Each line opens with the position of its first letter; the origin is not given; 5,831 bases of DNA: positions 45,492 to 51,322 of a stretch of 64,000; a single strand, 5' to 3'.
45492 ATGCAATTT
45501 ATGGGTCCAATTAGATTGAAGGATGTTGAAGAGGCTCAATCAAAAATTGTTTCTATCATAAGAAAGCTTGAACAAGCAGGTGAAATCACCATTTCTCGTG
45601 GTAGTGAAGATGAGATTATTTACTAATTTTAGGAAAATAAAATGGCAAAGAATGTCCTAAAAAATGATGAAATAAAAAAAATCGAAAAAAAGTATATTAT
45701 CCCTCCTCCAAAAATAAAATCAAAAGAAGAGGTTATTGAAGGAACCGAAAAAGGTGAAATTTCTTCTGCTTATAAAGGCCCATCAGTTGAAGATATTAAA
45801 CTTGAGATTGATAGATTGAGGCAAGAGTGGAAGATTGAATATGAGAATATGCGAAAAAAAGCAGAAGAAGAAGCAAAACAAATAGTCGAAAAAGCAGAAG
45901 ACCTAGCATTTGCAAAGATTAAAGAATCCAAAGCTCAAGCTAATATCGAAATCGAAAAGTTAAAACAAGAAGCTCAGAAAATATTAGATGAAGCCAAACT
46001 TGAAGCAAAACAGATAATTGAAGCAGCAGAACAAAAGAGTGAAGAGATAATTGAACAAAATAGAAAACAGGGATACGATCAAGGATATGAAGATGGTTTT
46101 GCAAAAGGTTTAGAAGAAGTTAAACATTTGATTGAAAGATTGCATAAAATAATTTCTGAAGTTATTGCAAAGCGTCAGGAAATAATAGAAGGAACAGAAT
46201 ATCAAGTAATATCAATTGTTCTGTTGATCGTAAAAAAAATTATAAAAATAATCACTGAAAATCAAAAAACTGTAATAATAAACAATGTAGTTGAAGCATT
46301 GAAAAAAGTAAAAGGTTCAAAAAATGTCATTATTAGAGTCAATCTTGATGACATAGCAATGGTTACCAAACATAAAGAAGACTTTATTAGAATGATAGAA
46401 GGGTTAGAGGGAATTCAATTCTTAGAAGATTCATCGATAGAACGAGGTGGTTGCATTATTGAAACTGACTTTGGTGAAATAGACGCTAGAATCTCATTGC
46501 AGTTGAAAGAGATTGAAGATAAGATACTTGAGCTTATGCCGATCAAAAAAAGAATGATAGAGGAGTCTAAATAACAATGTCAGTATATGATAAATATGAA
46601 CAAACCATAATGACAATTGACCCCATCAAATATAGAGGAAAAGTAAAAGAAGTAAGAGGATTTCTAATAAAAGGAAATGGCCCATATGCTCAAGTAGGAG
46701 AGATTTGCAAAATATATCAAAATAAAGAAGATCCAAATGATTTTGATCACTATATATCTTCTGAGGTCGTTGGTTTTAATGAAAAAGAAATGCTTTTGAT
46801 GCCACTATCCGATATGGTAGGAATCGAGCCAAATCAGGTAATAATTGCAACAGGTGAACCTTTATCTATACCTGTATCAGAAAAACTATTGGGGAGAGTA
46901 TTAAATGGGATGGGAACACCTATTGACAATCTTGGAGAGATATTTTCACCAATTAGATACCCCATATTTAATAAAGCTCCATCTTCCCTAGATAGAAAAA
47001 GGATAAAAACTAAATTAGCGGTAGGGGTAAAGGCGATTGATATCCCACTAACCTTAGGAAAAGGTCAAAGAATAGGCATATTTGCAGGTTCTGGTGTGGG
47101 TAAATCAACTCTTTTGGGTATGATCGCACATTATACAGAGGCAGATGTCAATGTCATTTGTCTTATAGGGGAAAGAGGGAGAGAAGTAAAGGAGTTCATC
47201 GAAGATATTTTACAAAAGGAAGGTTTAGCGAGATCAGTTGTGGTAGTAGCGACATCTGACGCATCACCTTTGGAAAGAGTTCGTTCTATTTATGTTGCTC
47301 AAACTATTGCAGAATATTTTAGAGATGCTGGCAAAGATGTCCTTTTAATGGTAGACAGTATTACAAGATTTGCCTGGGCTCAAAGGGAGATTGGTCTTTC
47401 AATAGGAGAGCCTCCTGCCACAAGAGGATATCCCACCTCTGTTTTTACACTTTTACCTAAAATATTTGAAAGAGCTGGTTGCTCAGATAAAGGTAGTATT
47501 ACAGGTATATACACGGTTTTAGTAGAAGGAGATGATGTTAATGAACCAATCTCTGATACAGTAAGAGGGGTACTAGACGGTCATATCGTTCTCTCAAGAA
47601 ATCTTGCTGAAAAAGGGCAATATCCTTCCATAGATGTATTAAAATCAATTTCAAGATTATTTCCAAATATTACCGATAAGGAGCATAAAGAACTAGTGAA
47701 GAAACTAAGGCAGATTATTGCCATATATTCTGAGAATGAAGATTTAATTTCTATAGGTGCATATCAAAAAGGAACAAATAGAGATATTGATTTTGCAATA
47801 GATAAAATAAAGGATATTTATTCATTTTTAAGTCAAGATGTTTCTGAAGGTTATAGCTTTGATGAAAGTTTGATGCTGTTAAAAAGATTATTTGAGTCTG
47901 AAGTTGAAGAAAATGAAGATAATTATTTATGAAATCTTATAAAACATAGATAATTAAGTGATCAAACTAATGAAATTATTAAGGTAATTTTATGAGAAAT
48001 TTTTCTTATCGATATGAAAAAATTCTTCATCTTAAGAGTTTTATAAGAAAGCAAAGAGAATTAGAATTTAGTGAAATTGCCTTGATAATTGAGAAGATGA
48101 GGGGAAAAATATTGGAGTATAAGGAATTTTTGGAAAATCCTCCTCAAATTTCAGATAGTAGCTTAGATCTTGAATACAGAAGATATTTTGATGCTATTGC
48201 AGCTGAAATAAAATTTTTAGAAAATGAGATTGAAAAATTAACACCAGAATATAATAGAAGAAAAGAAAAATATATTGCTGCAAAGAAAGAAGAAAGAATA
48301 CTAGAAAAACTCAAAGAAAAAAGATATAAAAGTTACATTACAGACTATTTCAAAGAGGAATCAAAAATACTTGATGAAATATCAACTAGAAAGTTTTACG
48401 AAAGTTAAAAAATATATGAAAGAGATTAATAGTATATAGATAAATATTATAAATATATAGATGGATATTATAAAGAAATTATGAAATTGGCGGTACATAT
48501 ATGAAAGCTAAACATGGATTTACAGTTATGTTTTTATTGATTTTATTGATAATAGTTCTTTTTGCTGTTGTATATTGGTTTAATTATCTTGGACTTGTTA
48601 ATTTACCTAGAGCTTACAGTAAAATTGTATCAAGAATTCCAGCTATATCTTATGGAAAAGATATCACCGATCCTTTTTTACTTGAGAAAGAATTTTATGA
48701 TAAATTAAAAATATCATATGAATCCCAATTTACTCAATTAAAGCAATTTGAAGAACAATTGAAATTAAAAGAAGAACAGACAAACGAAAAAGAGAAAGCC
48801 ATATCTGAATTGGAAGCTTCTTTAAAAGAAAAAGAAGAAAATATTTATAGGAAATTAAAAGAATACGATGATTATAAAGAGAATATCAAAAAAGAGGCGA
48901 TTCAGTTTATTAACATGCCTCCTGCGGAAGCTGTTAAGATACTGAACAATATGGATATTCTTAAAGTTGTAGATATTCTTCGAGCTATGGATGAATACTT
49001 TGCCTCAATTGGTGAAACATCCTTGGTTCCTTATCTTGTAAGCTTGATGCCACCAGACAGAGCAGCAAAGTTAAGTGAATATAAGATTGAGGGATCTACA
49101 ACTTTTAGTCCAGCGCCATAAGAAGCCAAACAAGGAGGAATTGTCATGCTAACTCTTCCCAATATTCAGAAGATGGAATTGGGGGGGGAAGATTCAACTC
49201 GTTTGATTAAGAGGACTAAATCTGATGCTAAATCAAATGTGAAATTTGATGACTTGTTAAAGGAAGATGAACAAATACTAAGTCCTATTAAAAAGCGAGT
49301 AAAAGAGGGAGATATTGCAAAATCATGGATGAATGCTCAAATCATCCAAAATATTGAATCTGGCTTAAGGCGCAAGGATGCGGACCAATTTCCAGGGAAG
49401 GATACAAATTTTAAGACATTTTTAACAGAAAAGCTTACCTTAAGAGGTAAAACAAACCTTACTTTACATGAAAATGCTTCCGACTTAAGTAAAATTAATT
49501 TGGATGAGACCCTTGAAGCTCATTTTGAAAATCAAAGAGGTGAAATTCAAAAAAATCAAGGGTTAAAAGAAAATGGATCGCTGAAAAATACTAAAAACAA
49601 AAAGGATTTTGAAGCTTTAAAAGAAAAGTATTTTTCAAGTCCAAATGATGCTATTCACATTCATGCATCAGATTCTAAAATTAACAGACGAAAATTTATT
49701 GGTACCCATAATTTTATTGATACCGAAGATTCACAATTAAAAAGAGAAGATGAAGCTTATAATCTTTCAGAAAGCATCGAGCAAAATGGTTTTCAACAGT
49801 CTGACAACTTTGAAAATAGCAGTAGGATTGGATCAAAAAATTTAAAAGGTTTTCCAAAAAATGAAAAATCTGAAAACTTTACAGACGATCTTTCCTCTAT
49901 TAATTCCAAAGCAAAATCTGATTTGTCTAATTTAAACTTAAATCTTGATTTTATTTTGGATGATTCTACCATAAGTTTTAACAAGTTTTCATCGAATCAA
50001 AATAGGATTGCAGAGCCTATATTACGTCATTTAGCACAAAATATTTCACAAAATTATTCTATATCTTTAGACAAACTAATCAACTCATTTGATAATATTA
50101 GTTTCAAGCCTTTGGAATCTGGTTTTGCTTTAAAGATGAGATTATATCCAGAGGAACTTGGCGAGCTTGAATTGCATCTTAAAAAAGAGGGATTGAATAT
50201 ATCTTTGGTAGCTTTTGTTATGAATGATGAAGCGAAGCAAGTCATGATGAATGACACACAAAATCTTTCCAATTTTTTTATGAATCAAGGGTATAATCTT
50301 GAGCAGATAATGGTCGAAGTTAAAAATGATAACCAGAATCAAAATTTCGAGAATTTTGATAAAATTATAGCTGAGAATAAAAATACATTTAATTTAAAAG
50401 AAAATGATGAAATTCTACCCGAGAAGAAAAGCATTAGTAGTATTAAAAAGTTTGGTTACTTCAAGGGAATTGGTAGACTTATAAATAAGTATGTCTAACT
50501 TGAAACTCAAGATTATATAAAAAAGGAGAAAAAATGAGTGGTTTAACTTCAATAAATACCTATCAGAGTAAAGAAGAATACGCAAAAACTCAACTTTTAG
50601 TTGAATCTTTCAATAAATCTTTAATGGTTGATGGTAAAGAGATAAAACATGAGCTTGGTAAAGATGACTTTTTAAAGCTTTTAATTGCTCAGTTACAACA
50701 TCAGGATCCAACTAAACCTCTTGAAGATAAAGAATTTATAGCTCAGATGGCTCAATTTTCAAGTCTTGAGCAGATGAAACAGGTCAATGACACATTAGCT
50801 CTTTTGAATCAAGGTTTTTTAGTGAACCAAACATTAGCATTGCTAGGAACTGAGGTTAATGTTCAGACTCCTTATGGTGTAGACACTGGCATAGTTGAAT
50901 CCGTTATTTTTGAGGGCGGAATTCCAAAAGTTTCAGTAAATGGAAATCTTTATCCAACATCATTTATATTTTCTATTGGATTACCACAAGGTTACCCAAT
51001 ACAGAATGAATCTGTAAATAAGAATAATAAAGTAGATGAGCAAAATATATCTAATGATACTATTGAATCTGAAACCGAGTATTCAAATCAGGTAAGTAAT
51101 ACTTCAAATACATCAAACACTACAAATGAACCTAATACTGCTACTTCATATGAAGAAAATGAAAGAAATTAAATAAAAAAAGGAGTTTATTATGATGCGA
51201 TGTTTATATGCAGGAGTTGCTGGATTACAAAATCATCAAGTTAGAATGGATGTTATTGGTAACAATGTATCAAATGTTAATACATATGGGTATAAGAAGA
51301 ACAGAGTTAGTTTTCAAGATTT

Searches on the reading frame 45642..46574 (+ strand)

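Call 56: search_protein_families(library=pfam, proteins=[window:45642-46574:+], max_evalue=0.001)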
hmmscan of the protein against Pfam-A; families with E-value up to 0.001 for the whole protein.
window:45642-46574:+ (310 aa): 1 family
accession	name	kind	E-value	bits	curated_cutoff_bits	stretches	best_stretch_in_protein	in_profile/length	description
PF02108.21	FliH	-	3.7e-27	95.2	24.1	1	163-290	3-127/128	Flagellar assembly protein FliH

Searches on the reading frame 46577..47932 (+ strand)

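Call 56: search_protein_families(library=pfam, proteins=[window:46577-47932:+], max_evalue=0.001)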
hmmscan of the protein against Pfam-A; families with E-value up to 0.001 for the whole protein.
window:46577-47932:+ (451 aa): 3 families
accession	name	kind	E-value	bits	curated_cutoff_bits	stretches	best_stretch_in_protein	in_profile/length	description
PF00006.31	ATP-synt_ab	-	2e-89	299.2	29.5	1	150-359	1-213/213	ATP synthase alpha/beta family, nucleotide-binding domain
PF18269.6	T3SS_ATPase_C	-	1.2e-24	86.4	22.7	1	366-436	1-71/72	T3SS EscN ATPase C-terminal domain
PF00005.33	ABC_tran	-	8.7e-05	23.6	25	1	156-199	4-47/137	ABC transporter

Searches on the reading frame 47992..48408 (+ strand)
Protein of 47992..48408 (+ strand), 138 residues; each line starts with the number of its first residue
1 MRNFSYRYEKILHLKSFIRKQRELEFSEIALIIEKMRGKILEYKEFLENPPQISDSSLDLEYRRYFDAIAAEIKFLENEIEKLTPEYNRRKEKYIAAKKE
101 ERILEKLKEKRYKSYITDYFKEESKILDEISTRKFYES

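Call 56: search_protein_families(library=pfam, proteins=[window:47992-48408:+], max_evalue=0.001)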
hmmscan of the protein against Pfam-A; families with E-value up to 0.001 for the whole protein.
window:47992-48408:+ (138 aa): 1 family
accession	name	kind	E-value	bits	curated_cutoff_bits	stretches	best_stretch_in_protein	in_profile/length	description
PF02050.21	FliJ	-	2.3e-11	44.4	28.4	1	33-135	21-123/123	Flagellar FliJ protein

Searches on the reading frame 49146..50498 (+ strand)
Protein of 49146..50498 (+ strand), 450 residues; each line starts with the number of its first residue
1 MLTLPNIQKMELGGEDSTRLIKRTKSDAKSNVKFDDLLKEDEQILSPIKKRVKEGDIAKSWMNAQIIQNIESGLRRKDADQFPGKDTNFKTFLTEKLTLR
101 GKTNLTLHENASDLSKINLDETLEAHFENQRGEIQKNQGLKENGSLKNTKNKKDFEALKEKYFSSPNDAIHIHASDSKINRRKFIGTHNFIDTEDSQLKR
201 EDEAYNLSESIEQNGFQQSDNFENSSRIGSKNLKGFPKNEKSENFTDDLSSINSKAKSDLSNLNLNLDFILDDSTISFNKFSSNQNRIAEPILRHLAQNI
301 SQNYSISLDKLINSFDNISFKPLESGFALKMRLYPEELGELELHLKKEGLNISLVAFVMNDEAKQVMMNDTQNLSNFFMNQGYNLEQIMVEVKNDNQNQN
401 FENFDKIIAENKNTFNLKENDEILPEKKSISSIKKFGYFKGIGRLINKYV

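Call 56: search_protein_families(library=pfam, proteins=[window:49146-50498:+], max_evalue=0.001)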
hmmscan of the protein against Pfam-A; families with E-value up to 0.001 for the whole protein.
window:49146-50498:+ (450 aa): 1 family
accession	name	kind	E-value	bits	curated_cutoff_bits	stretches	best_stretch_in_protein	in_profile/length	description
PF02120.21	Flg_hook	-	1.4e-10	41.3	29.8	1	328-399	14-85/85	Flagellar hook-length control protein FliK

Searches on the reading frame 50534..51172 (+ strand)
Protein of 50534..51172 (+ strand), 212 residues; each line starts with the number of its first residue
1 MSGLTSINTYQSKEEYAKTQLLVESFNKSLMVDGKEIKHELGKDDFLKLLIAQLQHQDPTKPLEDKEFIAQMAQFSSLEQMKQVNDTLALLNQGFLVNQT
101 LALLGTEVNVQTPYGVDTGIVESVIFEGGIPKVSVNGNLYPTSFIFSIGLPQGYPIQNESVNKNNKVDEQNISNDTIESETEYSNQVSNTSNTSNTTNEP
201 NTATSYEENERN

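Call 56: search_protein_families(library=pfam, proteins=[window:50534-51172:+], max_evalue=0.001)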
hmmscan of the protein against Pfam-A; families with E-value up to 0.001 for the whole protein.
window:50534-51172:+ (212 aa): 1 family
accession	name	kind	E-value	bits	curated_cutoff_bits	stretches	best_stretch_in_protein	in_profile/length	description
PF03963.19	FlgD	-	4.4e-23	81.7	27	1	38-88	23-73/75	Flagellar hook capping protein - N-terminal region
